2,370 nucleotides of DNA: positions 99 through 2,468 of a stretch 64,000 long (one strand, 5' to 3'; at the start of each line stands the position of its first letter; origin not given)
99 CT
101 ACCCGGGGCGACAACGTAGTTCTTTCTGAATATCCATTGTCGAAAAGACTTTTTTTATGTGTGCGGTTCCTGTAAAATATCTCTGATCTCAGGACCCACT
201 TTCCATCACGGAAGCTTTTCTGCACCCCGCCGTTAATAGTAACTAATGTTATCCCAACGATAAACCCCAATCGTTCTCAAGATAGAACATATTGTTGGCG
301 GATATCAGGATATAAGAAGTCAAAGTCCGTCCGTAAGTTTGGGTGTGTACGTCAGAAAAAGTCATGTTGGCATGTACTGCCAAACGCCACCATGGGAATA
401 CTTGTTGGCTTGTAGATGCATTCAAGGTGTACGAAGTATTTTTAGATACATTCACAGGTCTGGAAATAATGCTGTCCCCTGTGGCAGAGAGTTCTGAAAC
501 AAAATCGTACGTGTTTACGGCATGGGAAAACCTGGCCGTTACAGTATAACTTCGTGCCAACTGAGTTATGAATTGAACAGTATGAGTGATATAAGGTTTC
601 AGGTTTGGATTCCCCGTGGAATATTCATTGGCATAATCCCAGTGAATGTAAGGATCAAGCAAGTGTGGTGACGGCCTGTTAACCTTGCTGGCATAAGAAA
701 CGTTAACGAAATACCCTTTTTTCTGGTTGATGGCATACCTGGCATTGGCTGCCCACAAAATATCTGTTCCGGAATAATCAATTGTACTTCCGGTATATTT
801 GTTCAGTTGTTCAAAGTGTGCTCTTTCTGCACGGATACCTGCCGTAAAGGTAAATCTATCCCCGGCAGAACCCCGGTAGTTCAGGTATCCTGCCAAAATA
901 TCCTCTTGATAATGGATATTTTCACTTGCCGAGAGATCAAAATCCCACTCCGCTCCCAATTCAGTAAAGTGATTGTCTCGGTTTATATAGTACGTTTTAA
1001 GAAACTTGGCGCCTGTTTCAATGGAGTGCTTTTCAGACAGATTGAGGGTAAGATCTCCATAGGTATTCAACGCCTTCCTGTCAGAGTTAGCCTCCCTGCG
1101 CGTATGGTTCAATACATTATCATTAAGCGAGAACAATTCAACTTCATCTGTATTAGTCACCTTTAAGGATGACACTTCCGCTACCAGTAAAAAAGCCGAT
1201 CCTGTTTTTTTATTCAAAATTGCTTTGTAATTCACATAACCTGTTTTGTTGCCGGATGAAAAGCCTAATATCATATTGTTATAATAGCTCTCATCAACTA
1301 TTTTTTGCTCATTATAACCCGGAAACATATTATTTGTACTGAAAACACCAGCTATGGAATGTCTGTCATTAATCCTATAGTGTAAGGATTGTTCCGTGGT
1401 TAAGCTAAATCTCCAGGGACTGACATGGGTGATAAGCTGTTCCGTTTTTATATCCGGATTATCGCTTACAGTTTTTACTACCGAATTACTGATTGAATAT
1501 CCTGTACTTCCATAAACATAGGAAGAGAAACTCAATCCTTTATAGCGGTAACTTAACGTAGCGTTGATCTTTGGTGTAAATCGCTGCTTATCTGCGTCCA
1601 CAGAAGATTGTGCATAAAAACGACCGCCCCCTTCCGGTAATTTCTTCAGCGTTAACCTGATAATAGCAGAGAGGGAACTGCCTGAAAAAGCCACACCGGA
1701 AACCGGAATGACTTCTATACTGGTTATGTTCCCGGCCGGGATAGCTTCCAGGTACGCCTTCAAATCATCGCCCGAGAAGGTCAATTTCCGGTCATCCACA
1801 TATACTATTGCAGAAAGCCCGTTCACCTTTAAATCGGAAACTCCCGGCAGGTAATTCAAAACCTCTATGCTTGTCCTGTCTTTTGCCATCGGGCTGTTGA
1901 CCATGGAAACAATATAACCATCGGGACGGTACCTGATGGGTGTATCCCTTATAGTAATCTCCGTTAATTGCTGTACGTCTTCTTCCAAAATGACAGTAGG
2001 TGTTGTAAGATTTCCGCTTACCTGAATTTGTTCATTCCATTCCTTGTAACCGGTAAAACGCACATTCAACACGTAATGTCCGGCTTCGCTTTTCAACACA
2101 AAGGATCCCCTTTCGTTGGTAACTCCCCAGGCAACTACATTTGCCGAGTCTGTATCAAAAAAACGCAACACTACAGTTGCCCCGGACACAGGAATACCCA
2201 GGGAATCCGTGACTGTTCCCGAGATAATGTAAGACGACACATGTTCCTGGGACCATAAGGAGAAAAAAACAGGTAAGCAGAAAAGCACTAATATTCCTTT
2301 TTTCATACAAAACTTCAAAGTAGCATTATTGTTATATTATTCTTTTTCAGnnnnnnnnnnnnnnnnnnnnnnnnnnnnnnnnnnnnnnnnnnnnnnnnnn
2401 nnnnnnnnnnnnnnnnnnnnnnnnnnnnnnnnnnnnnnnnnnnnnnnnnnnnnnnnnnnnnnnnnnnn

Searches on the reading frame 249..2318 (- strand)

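Call 5: search_protein_families(library=ncbifam, proteins=[window:249-2318:-], max_evalue=0.01)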
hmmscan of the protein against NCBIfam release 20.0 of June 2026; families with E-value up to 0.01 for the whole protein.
window:249-2318:- (689 aa): 0 families

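Call 6: search_protein_families(library=pfam, proteins=[window:249-2318:-], max_evalue=0.01)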
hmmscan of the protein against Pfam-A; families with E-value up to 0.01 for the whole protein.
window:249-2318:- (689 aa): 5 families
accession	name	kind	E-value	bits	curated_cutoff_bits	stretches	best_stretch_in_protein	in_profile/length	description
PF14905.12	OMP_b-brl_3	-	4.1e-44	151.7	27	1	399-688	35-330/408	Outer membrane protein beta-barrel family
PF13620.12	CarboxypepD_reg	-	6.3e-12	46.1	32.3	1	32-106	2-75/82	Carboxypeptidase regulatory-like domain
PF13715.12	CarbopepD_reg_2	-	3e-10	40.4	32.2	1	32-122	1-87/88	CarboxypepD_reg-like domain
PF00593.30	TonB_dep_Rec_b-barrel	-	7.7e-06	26.5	27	1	326-668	34-365/436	TonB dependent receptor-like, beta-barrel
PF08400.16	phage_tail_N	-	4.2e-05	24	26.6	1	30-95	3-71/134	Prophage tail fibre N-terminal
